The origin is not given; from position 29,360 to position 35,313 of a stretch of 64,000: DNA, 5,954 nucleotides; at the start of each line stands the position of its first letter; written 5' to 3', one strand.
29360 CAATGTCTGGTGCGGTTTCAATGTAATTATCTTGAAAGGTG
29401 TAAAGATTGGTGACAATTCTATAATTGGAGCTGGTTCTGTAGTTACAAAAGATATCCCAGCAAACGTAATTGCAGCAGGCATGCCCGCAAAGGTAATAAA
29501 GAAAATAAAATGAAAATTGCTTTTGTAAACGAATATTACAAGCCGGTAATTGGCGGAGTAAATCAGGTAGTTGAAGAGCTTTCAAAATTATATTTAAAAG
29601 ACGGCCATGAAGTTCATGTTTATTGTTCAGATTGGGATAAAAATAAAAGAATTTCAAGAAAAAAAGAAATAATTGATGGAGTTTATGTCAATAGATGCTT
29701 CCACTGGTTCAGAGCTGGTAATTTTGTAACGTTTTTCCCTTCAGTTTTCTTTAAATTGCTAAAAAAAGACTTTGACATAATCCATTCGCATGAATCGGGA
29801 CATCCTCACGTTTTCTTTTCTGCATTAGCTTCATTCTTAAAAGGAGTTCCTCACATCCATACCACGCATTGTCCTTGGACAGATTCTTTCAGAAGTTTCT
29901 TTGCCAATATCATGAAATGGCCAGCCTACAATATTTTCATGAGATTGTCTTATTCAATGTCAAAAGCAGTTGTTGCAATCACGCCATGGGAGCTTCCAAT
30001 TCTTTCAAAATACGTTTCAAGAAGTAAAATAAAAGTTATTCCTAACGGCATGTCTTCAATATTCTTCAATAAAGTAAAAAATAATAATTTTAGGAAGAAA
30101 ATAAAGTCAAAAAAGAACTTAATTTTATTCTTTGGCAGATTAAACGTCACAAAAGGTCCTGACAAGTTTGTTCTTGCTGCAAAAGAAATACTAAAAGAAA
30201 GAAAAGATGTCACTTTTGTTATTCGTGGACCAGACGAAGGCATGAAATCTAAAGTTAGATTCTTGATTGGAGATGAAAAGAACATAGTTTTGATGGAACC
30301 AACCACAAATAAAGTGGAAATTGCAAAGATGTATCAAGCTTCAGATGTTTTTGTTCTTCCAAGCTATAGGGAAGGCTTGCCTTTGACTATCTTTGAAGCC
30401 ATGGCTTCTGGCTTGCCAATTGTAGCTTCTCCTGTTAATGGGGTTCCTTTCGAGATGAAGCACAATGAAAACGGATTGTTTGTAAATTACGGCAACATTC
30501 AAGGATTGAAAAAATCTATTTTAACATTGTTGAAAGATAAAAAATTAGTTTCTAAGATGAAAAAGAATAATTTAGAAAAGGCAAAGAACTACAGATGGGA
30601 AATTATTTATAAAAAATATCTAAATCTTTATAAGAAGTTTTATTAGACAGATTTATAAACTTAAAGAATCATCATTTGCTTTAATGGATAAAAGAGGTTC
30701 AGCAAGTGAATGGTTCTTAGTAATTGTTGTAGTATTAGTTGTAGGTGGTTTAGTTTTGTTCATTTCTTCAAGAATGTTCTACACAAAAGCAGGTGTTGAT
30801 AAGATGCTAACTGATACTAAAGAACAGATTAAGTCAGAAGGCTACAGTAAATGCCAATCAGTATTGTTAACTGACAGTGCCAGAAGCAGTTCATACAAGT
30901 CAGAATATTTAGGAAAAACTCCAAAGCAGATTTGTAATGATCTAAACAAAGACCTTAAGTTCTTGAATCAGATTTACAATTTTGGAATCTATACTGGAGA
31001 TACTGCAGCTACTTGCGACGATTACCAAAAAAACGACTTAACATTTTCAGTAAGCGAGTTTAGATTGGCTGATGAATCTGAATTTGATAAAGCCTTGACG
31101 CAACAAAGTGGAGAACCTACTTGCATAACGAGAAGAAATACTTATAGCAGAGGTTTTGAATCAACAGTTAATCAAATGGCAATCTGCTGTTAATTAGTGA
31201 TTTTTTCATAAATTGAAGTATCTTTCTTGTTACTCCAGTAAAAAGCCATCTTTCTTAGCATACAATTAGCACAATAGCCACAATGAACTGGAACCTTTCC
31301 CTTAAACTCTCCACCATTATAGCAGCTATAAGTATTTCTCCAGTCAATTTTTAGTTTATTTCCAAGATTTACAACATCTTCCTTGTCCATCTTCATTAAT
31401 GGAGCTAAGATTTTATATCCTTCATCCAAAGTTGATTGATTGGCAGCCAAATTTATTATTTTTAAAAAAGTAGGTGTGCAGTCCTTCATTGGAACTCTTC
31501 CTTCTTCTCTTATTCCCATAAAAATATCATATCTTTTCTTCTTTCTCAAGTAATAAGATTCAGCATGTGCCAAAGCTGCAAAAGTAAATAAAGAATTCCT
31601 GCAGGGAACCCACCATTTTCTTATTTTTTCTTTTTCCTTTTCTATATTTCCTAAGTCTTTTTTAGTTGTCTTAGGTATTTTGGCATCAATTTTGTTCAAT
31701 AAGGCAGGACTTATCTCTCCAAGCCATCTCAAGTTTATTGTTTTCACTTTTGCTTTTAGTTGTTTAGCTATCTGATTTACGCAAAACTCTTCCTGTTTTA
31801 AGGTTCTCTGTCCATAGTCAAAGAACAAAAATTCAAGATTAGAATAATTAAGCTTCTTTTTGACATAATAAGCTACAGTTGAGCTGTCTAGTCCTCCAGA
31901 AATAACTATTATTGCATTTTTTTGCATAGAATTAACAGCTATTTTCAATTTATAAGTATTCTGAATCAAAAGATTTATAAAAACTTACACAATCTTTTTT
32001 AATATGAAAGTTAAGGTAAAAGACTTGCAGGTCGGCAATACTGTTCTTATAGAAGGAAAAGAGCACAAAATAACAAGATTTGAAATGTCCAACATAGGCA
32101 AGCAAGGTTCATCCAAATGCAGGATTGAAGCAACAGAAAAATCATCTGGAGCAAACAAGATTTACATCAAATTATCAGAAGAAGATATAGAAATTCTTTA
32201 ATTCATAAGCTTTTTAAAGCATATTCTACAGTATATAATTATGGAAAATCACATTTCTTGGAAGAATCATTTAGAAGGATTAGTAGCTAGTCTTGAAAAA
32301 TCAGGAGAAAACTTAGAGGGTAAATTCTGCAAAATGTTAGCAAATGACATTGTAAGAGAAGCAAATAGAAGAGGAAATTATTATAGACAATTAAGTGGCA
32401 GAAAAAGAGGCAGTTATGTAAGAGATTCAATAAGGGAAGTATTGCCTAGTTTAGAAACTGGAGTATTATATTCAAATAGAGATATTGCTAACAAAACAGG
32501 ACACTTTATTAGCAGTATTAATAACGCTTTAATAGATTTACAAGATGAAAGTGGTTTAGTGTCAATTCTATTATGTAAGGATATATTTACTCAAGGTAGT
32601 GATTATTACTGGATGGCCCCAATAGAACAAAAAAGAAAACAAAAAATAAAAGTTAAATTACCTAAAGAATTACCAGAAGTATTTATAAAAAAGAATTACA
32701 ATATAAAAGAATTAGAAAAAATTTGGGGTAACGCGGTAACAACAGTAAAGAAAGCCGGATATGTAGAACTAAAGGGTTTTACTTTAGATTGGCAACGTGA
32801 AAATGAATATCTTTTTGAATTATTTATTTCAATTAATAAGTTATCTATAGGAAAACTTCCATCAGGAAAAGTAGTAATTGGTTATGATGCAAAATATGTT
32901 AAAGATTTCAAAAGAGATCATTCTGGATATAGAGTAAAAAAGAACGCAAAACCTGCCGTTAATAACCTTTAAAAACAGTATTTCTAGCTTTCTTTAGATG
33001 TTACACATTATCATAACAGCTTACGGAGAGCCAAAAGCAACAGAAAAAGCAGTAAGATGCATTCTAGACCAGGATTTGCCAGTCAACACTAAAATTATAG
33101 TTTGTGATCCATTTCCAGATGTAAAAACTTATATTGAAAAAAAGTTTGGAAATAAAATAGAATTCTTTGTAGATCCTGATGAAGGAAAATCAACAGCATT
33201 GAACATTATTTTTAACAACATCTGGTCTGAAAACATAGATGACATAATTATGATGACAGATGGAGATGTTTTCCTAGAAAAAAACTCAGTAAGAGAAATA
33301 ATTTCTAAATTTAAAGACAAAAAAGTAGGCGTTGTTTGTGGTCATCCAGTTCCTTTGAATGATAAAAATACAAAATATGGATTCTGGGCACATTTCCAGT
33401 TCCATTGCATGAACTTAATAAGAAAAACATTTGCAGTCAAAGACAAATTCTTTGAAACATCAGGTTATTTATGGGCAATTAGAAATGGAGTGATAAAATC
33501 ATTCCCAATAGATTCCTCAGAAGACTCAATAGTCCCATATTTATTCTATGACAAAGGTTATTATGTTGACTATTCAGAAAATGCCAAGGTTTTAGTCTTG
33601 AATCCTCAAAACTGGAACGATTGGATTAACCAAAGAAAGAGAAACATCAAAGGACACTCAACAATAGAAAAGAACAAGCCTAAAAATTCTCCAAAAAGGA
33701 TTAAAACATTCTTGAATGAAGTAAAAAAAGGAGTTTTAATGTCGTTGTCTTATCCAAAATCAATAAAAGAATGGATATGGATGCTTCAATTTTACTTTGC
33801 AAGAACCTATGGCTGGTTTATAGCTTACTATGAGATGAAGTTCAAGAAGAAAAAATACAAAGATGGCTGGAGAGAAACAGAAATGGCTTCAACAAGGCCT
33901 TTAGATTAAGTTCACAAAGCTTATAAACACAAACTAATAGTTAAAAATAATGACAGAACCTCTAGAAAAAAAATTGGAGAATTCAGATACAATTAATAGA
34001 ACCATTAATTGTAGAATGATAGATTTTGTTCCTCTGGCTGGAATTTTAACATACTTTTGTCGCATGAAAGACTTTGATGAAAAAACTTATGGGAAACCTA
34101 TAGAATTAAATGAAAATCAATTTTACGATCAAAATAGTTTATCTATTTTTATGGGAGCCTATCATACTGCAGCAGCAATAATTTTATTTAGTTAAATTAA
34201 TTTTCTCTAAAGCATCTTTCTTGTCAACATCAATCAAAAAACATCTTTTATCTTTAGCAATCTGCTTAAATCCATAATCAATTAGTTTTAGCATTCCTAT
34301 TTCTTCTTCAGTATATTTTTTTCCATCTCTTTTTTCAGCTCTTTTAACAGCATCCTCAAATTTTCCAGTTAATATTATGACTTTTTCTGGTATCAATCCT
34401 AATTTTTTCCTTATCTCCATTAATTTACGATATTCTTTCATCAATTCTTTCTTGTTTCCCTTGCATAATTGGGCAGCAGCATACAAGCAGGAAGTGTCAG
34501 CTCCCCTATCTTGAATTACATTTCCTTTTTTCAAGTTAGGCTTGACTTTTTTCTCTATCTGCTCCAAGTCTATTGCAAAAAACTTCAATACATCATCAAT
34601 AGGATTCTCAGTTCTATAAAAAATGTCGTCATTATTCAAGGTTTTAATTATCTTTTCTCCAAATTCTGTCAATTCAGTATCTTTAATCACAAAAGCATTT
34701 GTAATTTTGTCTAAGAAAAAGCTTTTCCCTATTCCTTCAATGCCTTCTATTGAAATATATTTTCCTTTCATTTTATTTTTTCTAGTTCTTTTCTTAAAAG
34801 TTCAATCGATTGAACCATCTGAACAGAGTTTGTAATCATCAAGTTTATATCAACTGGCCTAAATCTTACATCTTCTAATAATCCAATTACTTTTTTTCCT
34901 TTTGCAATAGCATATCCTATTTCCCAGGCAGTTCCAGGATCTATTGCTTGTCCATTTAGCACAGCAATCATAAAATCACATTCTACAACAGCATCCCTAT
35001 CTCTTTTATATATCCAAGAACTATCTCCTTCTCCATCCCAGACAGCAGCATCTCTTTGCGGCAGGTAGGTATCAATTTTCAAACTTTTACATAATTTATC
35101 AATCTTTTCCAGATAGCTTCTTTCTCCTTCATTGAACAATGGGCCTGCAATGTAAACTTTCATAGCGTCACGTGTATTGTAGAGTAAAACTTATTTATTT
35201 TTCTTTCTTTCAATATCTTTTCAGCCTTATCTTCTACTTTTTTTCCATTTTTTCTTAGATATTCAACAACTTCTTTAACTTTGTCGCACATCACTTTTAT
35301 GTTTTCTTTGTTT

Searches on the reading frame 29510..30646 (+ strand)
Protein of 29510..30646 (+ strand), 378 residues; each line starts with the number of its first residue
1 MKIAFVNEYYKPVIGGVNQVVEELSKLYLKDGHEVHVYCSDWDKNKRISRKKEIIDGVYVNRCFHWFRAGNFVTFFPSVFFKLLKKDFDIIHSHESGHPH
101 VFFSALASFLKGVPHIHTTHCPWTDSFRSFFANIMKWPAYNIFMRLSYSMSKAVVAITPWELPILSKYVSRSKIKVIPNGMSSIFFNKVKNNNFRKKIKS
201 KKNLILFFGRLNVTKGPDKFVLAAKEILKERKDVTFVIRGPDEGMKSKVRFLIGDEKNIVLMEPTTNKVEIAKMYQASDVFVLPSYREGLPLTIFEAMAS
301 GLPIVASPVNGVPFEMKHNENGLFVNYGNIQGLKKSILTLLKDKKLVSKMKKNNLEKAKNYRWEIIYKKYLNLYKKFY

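Call 73: search_protein_families(library=pfam, proteins=[window:29510-30646:+], max_evalue=0.0001)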
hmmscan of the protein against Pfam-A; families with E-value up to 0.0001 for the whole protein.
window:29510-30646:+ (378 aa): 6 families
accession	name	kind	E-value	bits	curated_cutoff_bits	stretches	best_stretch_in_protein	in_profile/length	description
PF00534.26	Glycos_transf_1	-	8.2e-34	117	26.4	1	192-354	5-169/172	Glycosyl transferases group 1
PF13692.12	Glyco_trans_1_4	-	9e-29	101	27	1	203-343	2-142/142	Glycosyl transferases group 1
PF13439.12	Glyco_transf_4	-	2.6e-26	93.1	28.5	1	14-180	1-165/170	Glycosyltransferase Family 4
PF13579.12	Glyco_trans_4_4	-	2.5e-16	60.9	29.7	1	15-180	1-158/158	Glycosyl transferase 4-like domain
PF20706.3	GT4-conflict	-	2.8e-13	50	26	1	195-311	190-315/385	Family 4 Glycosyltransferase in conflict systems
PF13524.12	Glyco_trans_1_2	-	3e-05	24.5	25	0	228-358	9-129/144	Glycosyl transferase-like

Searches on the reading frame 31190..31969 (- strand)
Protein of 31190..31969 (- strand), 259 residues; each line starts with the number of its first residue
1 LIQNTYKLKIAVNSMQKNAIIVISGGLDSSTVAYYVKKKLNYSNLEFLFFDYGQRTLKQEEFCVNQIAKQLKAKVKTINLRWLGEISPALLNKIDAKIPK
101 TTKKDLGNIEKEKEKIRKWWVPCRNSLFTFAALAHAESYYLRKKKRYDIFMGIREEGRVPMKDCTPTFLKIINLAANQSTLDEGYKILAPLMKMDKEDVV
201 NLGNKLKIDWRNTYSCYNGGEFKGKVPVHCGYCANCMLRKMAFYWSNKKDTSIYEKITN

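Call 73: search_protein_families(library=pfam, proteins=[window:31190-31969:-], max_evalue=0.0001)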
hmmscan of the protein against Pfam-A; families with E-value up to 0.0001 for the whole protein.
window:31190-31969:- (259 aa): 4 families
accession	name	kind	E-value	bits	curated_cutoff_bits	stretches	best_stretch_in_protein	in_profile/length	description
PF06508.19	QueC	-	7.3e-47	160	22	1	19-243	2-206/210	Queuosine biosynthesis protein QueC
PF01171.26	ATP_bind_3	-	1.3e-06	28.7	27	1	20-212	3-165/182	PP-loop family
PF02540.23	NAD_synthase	-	2.7e-05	23.9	21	1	13-84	14-85/242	NAD synthase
PF02568.20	ThiI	-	6.3e-05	23.1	20.5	0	16-73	3-58/197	Thiamine biosynthesis protein (ThiI)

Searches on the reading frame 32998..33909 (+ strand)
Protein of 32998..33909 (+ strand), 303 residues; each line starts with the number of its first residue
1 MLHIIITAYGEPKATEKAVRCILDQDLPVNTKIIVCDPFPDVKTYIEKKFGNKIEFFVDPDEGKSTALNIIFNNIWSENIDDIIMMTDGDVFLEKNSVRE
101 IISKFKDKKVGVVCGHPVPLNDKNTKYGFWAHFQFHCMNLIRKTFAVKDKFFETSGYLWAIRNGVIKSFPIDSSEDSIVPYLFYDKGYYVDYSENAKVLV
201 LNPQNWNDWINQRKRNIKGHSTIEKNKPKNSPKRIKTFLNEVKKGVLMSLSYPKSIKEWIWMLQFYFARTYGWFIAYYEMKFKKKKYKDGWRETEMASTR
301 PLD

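Call 73: search_protein_families(library=pfam, proteins=[window:32998-33909:+], max_evalue=0.0001)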
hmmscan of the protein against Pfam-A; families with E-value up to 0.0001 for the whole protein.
window:32998-33909:+ (303 aa): 4 families
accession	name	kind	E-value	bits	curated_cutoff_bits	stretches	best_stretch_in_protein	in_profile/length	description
PF00535.33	Glycos_transf_2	-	8.2e-10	39.3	23.3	1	4-162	2-160/168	Glycosyl transferase family 2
PF13641.12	Glyco_tranf_2_3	-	2e-08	35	27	1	4-218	5-229/230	Glycosyltransferase like family 2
PF13632.12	Glyco_trans_2_3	-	2.7e-08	34.3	27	1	83-274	1-187/198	Glycosyl transferase family group 2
PF13506.12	Glyco_transf_21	-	3.1e-06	27.2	21.7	1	75-139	25-85/174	Glycosyl transferase family 21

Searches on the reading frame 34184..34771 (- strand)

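Call 73: search_protein_families(library=pfam, proteins=[window:34184-34771:-], max_evalue=0.0001)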
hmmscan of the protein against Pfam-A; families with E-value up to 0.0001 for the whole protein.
window:34184-34771:- (195 aa): 1 family
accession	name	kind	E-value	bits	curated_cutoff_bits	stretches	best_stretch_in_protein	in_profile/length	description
PF02223.23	Thymidylate_kin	-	3e-13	50.3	27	1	8-185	1-177/185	Thymidylate kinase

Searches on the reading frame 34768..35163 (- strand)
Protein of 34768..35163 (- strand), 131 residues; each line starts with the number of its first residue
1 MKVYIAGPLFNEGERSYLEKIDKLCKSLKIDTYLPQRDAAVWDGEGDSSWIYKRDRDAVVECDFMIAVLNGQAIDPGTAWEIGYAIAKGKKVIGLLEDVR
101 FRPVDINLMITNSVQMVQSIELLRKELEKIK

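Call 73: search_protein_families(library=pfam, proteins=[window:34768-35163:-], max_evalue=0.0001)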
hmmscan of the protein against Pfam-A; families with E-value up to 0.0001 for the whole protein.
window:34768-35163:- (131 aa): 2 families
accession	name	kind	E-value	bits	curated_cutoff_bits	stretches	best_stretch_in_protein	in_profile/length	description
PF05014.21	Nuc_deoxyrib_tr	-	1e-25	90.6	28.8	1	3-100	1-101/117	Nucleoside 2-deoxyribosyltransferase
PF15891.11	Nuc_deoxyri_tr2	-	1.3e-13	51.6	30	1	2-98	3-104/105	Nucleoside 2-deoxyribosyltransferase like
